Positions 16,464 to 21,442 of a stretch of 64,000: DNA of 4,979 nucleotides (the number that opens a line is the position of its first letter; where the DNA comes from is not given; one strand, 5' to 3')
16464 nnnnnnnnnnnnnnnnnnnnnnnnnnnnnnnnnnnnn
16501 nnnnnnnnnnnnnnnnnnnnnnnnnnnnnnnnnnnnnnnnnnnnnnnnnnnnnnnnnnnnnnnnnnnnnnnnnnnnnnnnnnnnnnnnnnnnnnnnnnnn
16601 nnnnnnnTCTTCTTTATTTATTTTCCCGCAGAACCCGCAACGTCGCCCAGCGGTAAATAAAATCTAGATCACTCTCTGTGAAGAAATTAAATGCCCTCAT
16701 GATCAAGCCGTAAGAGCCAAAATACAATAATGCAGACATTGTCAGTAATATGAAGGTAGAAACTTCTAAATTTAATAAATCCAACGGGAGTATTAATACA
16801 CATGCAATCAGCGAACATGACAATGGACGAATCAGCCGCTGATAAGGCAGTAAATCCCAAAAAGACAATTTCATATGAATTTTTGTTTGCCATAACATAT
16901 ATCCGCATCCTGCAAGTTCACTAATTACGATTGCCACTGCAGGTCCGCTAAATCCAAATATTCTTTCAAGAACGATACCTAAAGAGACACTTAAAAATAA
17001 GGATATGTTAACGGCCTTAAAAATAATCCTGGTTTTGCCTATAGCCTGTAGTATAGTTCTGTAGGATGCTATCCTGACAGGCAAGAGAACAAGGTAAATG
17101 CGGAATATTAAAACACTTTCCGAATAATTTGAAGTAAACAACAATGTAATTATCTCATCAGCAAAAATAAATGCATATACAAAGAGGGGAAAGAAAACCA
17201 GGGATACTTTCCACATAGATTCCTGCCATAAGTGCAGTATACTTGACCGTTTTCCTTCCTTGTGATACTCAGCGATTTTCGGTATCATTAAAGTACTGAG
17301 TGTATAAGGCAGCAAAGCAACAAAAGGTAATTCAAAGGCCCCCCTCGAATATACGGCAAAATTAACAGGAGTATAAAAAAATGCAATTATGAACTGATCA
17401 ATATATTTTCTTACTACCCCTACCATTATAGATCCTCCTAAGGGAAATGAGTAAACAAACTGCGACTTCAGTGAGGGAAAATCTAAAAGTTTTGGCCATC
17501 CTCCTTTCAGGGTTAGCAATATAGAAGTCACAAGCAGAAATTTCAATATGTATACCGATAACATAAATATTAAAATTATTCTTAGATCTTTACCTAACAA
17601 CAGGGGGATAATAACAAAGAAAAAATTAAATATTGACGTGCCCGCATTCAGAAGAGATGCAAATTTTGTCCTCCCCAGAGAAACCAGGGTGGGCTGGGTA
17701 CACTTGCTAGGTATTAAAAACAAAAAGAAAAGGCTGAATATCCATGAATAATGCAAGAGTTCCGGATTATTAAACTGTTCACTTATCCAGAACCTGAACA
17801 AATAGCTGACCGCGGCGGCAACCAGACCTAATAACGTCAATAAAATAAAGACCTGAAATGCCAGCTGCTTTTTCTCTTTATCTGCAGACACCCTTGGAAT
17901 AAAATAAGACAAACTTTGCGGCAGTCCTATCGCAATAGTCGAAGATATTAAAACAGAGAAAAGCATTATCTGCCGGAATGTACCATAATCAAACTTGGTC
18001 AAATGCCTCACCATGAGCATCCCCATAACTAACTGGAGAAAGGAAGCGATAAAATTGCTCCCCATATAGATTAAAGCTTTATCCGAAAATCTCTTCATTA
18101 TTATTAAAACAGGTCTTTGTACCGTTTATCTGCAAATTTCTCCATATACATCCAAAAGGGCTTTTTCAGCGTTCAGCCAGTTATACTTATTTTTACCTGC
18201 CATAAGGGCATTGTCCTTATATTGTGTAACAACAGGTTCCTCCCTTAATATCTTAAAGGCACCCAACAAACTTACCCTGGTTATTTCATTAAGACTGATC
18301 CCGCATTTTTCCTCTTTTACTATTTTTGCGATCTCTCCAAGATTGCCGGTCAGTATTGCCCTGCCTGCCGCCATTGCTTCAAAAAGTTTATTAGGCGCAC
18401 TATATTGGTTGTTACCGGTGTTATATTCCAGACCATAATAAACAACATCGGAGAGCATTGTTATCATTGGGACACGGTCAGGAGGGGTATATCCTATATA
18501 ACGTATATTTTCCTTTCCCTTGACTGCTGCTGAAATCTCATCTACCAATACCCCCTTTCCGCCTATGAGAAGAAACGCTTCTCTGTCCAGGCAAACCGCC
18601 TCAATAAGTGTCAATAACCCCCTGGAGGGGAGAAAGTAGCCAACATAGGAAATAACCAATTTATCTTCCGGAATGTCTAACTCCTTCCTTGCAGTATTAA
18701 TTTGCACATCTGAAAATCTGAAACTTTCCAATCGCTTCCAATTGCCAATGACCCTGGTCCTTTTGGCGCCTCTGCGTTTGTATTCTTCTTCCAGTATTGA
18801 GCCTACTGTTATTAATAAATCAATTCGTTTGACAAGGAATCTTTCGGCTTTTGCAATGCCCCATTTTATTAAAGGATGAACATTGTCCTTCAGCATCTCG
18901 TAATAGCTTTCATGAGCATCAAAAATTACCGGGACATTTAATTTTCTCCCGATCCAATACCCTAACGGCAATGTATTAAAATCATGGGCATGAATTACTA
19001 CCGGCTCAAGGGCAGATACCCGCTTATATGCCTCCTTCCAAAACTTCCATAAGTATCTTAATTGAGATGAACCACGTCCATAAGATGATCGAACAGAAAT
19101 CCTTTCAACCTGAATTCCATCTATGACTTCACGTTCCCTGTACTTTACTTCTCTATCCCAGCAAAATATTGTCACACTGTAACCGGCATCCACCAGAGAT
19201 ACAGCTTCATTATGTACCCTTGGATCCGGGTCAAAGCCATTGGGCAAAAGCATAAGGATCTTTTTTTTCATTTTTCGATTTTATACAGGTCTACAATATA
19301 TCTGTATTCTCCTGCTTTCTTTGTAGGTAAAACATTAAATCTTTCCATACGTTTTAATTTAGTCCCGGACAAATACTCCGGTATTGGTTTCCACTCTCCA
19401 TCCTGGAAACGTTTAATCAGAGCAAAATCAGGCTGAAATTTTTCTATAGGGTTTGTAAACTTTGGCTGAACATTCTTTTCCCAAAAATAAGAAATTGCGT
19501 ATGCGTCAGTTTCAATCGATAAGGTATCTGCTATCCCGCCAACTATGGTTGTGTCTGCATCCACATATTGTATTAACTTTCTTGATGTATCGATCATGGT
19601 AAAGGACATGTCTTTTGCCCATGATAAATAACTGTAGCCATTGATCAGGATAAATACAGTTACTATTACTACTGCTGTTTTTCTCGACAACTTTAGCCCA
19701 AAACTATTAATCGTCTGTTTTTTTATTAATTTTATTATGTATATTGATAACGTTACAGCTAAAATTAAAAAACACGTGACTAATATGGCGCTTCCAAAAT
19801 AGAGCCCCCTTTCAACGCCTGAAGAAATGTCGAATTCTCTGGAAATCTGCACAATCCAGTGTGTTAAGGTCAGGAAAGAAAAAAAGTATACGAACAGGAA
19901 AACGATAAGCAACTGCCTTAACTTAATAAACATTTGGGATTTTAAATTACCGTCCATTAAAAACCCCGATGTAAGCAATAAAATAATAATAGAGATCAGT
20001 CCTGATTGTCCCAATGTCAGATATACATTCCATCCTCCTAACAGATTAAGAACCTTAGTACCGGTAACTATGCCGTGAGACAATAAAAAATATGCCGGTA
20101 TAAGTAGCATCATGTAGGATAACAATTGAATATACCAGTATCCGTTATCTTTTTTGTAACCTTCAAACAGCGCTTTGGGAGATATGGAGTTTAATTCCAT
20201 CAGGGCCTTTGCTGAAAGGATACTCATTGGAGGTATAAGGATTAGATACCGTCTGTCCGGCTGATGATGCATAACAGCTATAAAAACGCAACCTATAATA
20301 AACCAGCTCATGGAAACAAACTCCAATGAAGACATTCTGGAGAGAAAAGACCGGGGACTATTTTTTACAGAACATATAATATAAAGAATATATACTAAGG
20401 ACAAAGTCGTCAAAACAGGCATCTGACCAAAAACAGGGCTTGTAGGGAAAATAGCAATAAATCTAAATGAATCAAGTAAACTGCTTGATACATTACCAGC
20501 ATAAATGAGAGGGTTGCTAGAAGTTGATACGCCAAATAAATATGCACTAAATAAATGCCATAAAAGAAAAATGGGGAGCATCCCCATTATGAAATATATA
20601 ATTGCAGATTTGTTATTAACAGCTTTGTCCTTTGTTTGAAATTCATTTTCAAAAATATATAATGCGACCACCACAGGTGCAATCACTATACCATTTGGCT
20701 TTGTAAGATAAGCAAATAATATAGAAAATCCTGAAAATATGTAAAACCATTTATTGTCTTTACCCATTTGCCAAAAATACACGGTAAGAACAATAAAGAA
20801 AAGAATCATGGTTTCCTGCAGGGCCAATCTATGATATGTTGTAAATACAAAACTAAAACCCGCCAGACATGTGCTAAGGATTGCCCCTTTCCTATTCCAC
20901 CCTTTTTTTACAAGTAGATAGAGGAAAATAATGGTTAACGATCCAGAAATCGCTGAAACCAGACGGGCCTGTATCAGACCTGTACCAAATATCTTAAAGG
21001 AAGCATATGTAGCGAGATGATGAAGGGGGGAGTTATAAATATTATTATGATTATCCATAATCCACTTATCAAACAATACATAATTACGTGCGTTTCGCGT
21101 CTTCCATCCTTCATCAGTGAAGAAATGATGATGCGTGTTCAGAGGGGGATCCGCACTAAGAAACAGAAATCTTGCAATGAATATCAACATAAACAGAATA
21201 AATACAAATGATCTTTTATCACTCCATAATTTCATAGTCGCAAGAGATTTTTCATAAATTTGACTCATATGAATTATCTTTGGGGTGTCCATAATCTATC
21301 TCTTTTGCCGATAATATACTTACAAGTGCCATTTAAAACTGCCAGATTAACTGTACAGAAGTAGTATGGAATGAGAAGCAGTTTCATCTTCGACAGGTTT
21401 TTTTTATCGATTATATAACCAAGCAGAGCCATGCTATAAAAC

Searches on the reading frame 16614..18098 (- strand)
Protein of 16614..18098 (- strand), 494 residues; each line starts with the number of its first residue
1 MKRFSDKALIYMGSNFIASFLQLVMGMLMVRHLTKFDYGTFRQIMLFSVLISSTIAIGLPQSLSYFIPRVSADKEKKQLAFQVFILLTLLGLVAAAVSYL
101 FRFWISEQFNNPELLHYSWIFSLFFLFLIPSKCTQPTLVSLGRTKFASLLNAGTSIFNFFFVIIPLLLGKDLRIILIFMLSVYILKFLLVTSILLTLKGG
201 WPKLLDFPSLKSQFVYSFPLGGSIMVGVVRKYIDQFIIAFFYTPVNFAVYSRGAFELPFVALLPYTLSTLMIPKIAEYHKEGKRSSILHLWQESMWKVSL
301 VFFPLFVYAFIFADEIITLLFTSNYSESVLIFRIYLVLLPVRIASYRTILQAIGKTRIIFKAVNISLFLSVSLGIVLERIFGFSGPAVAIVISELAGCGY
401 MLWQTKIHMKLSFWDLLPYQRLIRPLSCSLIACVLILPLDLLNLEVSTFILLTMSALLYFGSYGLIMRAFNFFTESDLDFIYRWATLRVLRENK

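Call 10: search_protein_families(library=ncbifam, proteins=[window:16614-18098:-], max_evalue=1e-10)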
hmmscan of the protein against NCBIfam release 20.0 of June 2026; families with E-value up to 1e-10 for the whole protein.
window:16614-18098:- (494 aa): 0 families

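Call 33: search_protein_families(library=pfam, proteins=[window:16614-18098:-], max_evalue=0.01)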
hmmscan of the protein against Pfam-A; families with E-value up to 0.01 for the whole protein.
window:16614-18098:- (494 aa): 4 families
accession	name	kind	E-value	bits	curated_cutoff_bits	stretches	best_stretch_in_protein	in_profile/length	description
PF13440.11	Polysacc_synt_3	-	3.3e-15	56.5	23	1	28-329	1-292/293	Polysaccharide biosynthesis protein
PF01943.22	Polysacc_synt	-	2.3e-09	37.5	28.2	1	7-254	4-248/274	Polysaccharide biosynthesis protein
PF03023.19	MurJ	-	0.0005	19.2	27.4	1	219-438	205-432/451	Lipid II flippase MurJ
PF01554.23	MatE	-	0.0017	18.5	24.9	1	14-162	5-159/161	MatE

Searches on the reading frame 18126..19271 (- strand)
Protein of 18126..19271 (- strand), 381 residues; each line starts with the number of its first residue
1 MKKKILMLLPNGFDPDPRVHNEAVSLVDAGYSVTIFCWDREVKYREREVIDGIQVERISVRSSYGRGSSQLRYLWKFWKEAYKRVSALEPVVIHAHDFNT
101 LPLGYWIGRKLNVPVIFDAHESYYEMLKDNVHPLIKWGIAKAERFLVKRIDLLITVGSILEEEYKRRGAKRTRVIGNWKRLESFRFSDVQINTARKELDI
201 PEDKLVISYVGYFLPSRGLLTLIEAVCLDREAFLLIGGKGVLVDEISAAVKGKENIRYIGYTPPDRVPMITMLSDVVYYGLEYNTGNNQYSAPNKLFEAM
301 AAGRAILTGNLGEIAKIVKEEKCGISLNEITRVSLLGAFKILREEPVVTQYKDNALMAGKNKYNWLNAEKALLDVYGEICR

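Call 10: search_protein_families(library=ncbifam, proteins=[window:18126-19271:-], max_evalue=1e-10)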
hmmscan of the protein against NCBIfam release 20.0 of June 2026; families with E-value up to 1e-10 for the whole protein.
window:18126-19271:- (381 aa): 3 families
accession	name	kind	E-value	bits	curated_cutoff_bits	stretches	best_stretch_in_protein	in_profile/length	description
TIGR04063.1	stp3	hypoth_equivalog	1.7e-18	66.7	442.05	1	41-379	43-395/397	TIGR04063 family PEP-CTERM/XrtA system glycosyltransferase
NF007640.0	PRK10307.1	subfamily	4.2e-13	49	276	1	139-346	161-373/411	WcaI family glycosyltransferase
NF047684.1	TeichurnBiosyTuaC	equivalog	7.7e-13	48.1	550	1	86-379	105-389/391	teichuronic acid biosynthesis protein TuaC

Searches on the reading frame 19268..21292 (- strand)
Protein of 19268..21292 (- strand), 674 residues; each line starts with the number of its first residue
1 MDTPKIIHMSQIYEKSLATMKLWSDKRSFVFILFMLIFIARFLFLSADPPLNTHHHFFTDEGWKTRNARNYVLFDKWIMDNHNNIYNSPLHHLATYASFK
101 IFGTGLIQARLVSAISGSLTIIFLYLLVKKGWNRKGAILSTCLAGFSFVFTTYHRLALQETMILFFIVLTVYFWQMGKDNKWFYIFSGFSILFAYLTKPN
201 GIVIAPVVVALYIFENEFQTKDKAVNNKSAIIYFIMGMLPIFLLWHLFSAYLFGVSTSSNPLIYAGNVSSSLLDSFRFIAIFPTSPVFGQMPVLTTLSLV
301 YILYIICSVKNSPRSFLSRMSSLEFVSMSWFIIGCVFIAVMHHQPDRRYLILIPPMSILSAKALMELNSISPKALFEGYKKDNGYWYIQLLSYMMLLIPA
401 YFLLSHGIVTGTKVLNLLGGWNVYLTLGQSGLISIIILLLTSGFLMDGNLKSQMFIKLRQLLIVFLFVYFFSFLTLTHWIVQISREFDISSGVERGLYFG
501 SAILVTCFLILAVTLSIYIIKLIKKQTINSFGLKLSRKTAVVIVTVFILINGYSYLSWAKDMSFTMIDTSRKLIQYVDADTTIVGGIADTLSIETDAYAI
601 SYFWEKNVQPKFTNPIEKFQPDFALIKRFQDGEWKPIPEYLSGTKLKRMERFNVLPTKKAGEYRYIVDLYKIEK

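Call 10: search_protein_families(library=ncbifam, proteins=[window:19268-21292:-], max_evalue=1e-10)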
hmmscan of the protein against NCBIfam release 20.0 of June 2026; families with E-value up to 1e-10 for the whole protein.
window:19268-21292:- (674 aa): 0 families

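Call 33: search_protein_families(library=pfam, proteins=[window:19268-21292:-], max_evalue=0.01)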
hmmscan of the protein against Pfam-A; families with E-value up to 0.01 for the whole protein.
window:19268-21292:- (674 aa): 2 families
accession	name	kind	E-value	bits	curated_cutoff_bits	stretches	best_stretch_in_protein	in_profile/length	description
PF13231.12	PMT_2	-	2e-12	48.1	26.1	1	89-221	4-136/160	Dolichyl-phosphate-mannose-protein mannosyltransferase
PF02366.24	PMT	-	5.2e-11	43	22.7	1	100-243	75-227/245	Dolichyl-phosphate-mannose-protein mannosyltransferase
